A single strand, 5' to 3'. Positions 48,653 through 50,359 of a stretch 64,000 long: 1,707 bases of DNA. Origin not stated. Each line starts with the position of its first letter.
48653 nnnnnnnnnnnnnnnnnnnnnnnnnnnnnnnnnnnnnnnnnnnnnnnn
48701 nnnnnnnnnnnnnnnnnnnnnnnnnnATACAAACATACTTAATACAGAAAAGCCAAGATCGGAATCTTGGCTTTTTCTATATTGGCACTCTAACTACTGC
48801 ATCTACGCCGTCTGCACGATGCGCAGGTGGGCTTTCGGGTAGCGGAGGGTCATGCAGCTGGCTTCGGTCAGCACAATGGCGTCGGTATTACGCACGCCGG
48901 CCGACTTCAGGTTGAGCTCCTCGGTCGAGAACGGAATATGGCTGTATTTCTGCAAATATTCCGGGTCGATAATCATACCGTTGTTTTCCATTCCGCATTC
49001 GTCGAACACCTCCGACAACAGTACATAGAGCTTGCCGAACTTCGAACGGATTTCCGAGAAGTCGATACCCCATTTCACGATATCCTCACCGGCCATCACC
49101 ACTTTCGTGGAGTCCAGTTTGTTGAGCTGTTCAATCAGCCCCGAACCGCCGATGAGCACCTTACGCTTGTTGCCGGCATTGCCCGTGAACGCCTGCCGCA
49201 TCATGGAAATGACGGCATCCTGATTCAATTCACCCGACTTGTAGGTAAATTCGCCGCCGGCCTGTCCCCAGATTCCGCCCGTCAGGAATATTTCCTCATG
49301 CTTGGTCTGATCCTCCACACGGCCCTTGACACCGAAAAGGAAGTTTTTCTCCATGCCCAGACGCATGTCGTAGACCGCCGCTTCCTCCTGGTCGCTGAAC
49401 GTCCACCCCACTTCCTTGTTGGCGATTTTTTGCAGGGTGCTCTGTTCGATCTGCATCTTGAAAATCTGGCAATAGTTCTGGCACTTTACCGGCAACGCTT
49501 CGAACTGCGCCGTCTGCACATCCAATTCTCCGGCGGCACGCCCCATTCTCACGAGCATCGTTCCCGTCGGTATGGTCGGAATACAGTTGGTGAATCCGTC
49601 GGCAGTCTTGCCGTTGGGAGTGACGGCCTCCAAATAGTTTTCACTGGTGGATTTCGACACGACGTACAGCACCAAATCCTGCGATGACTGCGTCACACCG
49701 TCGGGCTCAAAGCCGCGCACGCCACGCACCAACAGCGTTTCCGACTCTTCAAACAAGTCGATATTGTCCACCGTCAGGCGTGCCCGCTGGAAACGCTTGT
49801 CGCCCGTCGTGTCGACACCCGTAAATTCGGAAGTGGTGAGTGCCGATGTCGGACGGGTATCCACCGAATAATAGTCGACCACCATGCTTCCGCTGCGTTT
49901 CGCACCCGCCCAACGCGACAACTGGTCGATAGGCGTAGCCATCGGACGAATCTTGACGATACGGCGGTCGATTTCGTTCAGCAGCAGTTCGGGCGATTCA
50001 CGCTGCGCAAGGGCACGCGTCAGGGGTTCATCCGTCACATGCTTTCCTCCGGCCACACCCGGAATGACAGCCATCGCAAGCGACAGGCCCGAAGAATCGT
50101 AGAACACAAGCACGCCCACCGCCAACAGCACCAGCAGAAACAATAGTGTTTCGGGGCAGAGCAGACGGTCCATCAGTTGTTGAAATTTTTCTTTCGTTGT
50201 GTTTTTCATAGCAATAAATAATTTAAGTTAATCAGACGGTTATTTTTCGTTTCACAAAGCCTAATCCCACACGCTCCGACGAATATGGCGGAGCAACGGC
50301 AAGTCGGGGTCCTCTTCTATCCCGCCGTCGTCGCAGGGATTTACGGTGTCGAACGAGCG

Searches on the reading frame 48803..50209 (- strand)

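Call 52: search_protein_families(library=pfam, proteins=[window:48803-50209:-], max_evalue=0.00001)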
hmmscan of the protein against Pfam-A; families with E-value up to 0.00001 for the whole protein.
window:48803-50209:- (468 aa): 1 family
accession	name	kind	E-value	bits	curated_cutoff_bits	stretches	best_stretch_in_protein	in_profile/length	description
PF17236.8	SU10_MCP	-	4.5e-50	171.2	24.1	1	78-465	12-289/292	SU10 major capsid protein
